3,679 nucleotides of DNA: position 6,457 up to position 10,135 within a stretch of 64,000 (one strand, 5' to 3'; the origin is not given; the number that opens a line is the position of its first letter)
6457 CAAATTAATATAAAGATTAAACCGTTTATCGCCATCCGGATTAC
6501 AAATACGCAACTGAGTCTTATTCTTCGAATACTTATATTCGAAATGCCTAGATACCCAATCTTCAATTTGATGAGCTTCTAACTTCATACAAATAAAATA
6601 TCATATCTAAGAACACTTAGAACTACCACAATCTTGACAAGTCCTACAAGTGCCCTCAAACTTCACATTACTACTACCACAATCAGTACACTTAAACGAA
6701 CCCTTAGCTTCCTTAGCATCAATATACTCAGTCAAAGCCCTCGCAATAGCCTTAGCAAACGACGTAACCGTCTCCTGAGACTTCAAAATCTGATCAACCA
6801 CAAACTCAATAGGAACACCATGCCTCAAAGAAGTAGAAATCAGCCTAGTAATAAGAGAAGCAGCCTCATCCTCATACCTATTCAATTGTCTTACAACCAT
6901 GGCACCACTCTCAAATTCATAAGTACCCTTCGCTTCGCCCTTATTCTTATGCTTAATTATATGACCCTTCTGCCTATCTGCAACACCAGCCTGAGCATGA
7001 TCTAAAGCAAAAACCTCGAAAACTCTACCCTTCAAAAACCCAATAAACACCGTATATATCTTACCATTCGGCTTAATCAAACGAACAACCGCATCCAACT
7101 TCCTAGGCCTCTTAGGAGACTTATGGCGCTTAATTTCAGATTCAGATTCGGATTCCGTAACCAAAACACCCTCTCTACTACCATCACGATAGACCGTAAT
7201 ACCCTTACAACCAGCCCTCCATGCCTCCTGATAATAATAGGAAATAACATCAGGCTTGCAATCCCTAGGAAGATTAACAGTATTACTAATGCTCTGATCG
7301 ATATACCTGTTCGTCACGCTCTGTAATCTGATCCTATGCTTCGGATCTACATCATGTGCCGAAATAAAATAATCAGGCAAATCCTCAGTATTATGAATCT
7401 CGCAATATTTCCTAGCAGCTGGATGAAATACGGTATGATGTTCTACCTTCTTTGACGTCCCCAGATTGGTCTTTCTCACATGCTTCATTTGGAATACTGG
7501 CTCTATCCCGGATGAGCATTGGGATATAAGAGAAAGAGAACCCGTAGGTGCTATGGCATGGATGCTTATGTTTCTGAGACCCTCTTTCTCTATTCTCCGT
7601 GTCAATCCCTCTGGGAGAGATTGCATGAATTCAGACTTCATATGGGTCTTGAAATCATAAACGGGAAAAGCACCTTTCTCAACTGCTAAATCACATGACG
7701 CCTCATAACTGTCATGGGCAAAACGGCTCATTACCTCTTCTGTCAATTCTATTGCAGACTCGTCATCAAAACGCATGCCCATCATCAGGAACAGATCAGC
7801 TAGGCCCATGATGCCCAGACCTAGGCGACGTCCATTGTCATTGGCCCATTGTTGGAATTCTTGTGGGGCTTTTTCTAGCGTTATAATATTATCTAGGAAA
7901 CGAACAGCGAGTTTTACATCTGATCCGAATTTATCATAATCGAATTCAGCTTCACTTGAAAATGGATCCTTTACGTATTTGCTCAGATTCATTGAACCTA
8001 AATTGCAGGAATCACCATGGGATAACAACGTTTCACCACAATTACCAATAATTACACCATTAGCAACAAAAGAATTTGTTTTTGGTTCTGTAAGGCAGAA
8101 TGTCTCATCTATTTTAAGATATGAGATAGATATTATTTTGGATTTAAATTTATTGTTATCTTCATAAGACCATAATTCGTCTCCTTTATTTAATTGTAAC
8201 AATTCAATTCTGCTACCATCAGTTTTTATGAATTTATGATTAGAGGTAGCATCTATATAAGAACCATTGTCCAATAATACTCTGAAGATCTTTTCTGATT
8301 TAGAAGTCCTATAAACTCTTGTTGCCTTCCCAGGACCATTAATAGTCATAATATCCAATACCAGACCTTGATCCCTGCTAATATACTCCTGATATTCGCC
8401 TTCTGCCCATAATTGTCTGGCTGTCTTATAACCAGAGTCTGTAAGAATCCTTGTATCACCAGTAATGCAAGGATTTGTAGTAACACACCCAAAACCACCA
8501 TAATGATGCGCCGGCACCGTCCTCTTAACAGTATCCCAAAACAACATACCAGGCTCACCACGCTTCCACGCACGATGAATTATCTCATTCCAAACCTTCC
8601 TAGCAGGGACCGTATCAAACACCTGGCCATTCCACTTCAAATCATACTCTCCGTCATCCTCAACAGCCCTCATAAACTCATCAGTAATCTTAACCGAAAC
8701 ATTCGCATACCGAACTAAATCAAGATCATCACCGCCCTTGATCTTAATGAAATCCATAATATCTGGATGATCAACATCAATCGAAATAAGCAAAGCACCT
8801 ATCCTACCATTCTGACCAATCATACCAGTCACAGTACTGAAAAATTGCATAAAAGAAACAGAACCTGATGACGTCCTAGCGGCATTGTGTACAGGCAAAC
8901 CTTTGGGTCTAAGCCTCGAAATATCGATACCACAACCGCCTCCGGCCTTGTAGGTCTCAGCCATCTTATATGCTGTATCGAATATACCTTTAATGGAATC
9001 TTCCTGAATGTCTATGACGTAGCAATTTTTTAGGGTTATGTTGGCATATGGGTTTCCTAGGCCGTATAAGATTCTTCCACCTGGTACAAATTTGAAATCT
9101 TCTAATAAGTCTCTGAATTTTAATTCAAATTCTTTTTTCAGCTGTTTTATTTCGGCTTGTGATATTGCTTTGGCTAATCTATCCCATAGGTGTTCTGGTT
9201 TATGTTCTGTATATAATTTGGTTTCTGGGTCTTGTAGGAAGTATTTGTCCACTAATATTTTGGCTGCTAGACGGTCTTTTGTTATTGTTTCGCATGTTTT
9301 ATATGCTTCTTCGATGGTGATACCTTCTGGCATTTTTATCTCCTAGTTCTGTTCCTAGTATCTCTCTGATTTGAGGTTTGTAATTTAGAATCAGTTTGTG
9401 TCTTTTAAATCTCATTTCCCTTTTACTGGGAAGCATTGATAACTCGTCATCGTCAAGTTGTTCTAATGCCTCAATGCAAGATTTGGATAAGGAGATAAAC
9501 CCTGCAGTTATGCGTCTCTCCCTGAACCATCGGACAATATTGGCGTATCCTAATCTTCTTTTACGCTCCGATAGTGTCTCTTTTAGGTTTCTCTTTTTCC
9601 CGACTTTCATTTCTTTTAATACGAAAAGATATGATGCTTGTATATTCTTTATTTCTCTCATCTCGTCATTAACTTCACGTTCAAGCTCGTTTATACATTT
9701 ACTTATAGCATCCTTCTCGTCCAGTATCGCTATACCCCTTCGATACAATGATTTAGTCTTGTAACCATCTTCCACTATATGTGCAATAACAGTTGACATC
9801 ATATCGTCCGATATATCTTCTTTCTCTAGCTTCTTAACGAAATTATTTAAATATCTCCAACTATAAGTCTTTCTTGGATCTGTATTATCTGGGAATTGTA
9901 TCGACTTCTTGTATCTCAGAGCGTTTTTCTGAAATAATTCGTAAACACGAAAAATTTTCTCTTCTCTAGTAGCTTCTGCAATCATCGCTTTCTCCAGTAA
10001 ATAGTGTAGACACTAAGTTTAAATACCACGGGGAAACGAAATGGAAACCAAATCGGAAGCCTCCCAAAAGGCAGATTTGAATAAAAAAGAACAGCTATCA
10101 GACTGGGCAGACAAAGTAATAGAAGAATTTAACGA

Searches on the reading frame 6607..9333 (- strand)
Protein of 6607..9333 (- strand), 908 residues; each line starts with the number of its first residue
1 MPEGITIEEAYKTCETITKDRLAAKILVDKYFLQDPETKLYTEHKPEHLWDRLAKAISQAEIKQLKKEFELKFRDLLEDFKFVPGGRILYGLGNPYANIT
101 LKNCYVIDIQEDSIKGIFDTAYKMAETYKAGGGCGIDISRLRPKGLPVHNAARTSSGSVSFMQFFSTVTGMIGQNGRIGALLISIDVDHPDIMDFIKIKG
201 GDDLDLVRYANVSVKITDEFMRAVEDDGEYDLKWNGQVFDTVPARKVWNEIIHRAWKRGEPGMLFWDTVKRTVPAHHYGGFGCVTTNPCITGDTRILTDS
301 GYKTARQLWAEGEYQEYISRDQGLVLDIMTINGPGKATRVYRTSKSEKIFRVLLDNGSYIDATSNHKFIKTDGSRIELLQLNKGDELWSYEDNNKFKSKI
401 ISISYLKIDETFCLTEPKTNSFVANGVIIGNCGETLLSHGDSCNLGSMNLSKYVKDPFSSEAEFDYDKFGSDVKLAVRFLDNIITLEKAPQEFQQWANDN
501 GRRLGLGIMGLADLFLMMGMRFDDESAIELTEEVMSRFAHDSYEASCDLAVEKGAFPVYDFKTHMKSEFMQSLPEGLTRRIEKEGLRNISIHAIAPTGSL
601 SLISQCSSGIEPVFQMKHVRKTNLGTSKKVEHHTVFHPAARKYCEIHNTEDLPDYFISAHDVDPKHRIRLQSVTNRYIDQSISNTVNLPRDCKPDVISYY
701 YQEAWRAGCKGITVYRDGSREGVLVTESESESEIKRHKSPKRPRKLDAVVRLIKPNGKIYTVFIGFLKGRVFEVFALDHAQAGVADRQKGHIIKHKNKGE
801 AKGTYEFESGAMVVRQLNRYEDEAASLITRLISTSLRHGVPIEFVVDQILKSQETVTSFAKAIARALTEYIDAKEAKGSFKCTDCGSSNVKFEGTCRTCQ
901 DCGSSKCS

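Call 4: search_protein_families(library=pfam, proteins=[window:6607-9333:-], max_evalue=0.01)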
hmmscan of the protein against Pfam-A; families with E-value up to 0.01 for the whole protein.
window:6607-9333:- (908 aa): 4 families
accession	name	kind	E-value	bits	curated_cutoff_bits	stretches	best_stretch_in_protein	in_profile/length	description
PF02867.20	Ribonuc_red_lgC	-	1.5e-102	344.3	23.9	1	103-715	2-523/523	Ribonucleotide reductase, barrel domain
PF00317.26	Ribonuc_red_lgN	-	5e-10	39.7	28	1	20-95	4-75/77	Ribonucleotide reductase, all-alpha domain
PF12637.14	TSCPD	-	3.7e-08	34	22.8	1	825-870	40-87/88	TSCPD domain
PF14890.11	Intein_splicing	-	4.9e-06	26.9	35.8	1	326-388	28-93/155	Intein splicing domain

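Call 32: search_protein_families(library=ncbifam, proteins=[window:6607-9333:-], max_evalue=0.01)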
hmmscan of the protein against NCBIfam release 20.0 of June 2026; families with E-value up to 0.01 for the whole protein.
window:6607-9333:- (908 aa): 27 families (the best 25 are shown)
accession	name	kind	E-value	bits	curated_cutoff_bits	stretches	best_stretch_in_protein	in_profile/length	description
TIGR02504.1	NrdJ_Z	equivalog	5.6e-148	494.2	399.95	2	431-723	281-604/606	adenosylcobalamin-dependent ribonucleoside-diphosphate reductase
NF006417.0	PRK08665.1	equivalog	1.2e-136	456.9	961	2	431-908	279-759/759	vitamin B12-dependent ribonucleotide reductase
NF005010.0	PRK06406.1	subfamily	6.8e-104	348.7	1125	2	431-739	435-739/771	vitamin B12-dependent ribonucleotide reductase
NF005401.0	PRK06948.1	subfamily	3.9e-89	299.9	906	2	431-729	291-594/604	ribonucleotide reductase-like protein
NF005991.0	PRK08115.1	equivalog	5.7e-88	295.9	854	2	408-741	457-793/858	vitamin B12-dependent ribonucleotide reductase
TIGR02506.1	NrdE_NrdA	equivalog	3.2e-77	260.4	341.05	2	442-711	309-609/616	ribonucleoside-diphosphate reductase subunit alpha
NF006207.0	PRK08332.1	equivalog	7.5e-73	245.5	2400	3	403-741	1213-1575/1684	vitamin B12-dependent ribonucleotide reductase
NF005122.0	PRK06556.1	equivalog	1.1e-66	225.2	859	4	22-289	74-367/960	vitamin B12-dependent ribonucleotide reductase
NF005101.0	PRK06539.1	equivalog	4.3e-53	180.5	988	3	441-560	454-568/822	ribonucleoside-diphosphate reductase subunit alpha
NF006577.0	PRK09102.1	equivalog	3.6e-52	177.4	620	3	43-277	41-270/604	ribonucleoside-diphosphate reductase subunit alpha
NF005483.0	PRK07088.1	equivalog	6.5e-50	170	1214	2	442-720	495-754/764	ribonucleoside-diphosphate reductase subunit alpha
NF005736.0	PRK07562.1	equivalog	1.9e-48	164.9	1737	5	210-289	397-476/1222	vitamin B12-dependent ribonucleotide reductase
NF006665.0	PRK09209.1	equivalog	7.9e-48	163.3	1057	2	442-716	490-747/761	ribonucleoside-diphosphate reductase subunit alpha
NF006279.0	PRK08447.1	equivalog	8.1e-47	160.1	1082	3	21-232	139-346/789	ribonucleoside-diphosphate reductase subunit alpha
NF005544.0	PRK07207.1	equivalog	4.6e-46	157.1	965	3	442-560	602-716/965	ribonucleoside-diphosphate reductase subunit alpha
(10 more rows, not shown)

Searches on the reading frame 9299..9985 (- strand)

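Call 4: search_protein_families(library=pfam, proteins=[window:9299-9985:-], max_evalue=0.01)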
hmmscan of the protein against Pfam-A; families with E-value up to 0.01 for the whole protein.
window:9299-9985:- (228 aa): 1 family
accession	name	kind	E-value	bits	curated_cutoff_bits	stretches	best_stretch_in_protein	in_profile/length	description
PF02637.23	GatB_Yqey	-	0.00041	20.7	27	1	45-116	44-116/148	GatB domain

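Call 29: search_protein_families(library=phrogs, proteins=[window:9299-9985:-], max_evalue=0.001)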
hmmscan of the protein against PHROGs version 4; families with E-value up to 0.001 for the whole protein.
window:9299-9985:- (228 aa): 0 families

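Call 32: search_protein_families(library=ncbifam, proteins=[window:9299-9985:-], max_evalue=0.01)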
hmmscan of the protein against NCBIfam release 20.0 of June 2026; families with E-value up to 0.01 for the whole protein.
window:9299-9985:- (228 aa): 1 family
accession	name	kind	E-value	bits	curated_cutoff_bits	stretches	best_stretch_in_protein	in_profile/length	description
TIGR00133.1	gatB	equivalog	0.0049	15.5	314.8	1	44-118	375-450/481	Asp-tRNA(Asn)/Glu-tRNA(Gln) amidotransferase subunit GatB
